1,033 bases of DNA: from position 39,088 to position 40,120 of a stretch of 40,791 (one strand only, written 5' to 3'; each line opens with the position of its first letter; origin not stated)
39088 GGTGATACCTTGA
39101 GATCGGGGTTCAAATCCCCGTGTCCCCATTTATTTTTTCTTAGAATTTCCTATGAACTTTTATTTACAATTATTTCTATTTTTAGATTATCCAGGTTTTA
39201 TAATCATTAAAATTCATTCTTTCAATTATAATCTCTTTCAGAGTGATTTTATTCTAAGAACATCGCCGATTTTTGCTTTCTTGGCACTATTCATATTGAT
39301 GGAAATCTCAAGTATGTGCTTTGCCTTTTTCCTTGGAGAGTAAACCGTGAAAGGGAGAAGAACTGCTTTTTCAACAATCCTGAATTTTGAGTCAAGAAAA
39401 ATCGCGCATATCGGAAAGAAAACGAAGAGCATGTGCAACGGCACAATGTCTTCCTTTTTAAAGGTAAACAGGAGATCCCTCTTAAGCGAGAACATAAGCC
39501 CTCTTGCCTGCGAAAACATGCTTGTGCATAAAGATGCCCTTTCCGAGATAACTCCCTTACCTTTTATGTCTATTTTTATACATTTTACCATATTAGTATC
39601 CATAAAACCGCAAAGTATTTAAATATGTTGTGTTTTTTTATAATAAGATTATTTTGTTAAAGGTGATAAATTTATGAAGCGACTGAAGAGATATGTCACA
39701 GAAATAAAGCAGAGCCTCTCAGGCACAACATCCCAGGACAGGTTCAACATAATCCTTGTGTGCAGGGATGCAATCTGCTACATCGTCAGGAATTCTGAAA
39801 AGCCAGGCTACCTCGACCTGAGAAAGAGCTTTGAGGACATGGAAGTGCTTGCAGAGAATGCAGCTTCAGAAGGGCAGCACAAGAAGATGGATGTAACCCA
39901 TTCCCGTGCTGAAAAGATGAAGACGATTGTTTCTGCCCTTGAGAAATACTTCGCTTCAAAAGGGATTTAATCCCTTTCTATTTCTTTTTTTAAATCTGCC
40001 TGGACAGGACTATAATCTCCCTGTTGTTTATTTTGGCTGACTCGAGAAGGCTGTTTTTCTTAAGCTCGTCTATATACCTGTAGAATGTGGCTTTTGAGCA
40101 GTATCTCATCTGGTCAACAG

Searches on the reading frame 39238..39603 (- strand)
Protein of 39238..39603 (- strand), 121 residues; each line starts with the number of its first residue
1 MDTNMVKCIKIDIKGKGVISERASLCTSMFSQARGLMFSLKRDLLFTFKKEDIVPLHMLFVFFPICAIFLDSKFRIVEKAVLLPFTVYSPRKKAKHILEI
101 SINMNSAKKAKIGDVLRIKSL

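Call 6: search_protein_families(library=pfam, proteins=[window:39238-39603:-], max_evalue=0.01)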
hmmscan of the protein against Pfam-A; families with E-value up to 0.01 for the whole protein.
window:39238-39603:- (121 aa): 1 family
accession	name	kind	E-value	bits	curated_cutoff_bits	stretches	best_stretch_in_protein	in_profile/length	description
PF02643.20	DUF192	-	5.9e-09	36.4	27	1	25-118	5-96/96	Uncharacterized ACR, COG1430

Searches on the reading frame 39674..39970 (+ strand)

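Call 30: search_protein_families(library=pfam, proteins=[window:39674-39970:+], max_evalue=1)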
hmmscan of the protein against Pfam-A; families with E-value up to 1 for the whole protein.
window:39674-39970:+ (98 aa): 2 families
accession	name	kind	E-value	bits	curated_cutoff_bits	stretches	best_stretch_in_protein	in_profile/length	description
PF09921.14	DUF2153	-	0.034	14.4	23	1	2-40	7-45/123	Uncharacterized protein conserved in archaea (DUF2153)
PF20464.3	MmeI_N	-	0.11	13.3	27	1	4-91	89-180/181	MmeI, N-terminal domain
